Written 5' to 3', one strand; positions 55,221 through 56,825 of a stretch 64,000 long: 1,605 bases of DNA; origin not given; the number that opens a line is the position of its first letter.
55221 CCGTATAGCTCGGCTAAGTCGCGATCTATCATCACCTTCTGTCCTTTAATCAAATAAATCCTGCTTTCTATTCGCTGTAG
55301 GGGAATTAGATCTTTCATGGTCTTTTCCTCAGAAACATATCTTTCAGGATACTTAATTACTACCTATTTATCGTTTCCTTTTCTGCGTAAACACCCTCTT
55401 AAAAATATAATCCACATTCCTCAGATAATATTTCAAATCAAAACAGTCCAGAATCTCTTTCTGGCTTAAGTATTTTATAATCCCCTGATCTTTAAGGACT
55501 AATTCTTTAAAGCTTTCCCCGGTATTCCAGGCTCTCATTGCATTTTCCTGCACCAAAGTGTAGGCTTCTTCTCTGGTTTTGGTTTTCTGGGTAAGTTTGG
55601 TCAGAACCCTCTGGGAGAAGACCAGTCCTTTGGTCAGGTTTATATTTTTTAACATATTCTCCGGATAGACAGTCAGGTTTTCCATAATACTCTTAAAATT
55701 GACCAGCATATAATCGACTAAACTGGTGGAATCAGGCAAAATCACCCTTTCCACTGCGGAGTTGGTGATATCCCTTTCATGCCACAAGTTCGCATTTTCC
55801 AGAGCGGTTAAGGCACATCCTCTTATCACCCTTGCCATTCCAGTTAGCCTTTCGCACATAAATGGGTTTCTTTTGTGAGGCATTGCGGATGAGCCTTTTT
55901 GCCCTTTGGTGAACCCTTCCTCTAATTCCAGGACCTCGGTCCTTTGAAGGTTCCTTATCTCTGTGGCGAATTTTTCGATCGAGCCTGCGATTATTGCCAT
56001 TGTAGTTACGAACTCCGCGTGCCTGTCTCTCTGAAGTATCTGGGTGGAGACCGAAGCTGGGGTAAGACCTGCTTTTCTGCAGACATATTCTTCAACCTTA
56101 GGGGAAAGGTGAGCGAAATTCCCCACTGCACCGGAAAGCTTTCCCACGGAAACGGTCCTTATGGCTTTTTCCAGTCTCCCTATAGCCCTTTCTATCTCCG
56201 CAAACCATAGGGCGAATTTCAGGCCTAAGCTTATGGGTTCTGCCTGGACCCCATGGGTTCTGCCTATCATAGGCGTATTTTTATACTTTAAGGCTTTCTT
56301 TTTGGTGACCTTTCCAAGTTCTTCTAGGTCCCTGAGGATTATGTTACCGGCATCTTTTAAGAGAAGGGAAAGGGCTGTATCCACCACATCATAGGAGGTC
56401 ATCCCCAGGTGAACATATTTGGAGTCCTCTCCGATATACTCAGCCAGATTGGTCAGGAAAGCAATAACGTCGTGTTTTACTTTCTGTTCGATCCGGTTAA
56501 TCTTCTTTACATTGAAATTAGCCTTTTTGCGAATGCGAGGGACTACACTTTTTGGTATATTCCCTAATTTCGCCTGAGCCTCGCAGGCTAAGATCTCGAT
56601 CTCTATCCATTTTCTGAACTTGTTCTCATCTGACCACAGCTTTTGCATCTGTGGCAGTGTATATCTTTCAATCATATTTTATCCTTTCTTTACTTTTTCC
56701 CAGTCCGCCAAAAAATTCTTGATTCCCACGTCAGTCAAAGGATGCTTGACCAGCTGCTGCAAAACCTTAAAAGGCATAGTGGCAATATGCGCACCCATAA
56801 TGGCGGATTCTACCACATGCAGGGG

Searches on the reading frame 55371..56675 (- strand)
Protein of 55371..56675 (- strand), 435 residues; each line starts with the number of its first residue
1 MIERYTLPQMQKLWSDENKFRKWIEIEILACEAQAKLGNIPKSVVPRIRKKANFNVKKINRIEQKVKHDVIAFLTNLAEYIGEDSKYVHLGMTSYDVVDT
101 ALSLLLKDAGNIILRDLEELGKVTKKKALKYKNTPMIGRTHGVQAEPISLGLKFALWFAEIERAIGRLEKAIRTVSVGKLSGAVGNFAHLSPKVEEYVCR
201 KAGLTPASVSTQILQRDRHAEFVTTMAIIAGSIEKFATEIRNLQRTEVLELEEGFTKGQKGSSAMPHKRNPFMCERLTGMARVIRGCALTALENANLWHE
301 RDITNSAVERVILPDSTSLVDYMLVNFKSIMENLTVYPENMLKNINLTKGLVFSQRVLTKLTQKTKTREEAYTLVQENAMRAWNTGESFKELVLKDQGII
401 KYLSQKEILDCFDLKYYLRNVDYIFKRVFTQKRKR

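Call 54: search_protein_families(library=pfam, proteins=[window:55371-56675:-], max_evalue=0.00001)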
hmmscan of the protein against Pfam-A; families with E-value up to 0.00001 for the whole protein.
window:55371-56675:- (435 aa): 2 families
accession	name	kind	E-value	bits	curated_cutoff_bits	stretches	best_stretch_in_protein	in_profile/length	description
PF00206.25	Lyase_1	-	2.4e-60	205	27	1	7-286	7-312/312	Lyase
PF10397.14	ADSL_C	-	4.6e-24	85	32.7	1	350-428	1-79/79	Adenylosuccinate lyase C-terminus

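Call 80: find_homologous_proteins(query=window:55371-56675:-, max_evalue=1e-100)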
Query window:55371-56675:- (435 aa): 7997 proteins with E <= 1e-100 among 8000 candidates; the best 120 are listed.
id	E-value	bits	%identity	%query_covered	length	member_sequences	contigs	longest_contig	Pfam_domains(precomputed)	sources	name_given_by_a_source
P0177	3.6e-268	907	94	100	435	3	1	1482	PF10397.15,PF00206.26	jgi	jgi:adenylosuccinate lyase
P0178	1.2e-257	872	91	99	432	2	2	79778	PF10397.15,PF00206.26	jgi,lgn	jgi:adenylosuccinate lyase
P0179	3.8e-257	871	91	100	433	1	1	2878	PF10397.15,PF00206.26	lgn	-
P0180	4.5e-257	870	90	99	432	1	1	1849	PF10397.15,PF00206.26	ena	-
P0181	7.9e-257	870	90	99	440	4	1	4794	PF10397.15,PF00206.26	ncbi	-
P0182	9.7e-257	869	90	99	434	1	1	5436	PF10397.15,PF00206.26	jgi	jgi:adenylosuccinate lyase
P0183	1.1e-256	869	89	99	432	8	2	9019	PF10397.15,PF00206.26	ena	-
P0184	1.2e-256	869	89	99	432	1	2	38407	PF10397.15,PF00206.26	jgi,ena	-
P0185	2.5e-256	868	90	99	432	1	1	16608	PF10397.15,PF00206.26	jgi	-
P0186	2.9e-256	868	89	99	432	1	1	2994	PF10397.15,PF00206.26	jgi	-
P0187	3.0e-256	868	90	99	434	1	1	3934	PF10397.15,PF00206.26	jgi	jgi:adenylosuccinate lyase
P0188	8.6e-256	866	89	99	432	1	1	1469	PF10397.15,PF00206.26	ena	-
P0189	1.8e-255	865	89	99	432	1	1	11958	PF10397.15,PF00206.26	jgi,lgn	jgi:adenylosuccinate lyase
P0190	1.4e-254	862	89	99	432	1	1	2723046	PF10397.15,PF00206.26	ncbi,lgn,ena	-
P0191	7.0e-254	860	88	100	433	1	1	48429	PF10397.15,PF00206.26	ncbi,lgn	-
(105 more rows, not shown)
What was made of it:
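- Lineage: the named PurB relatives are Zixibacteria (call 80).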
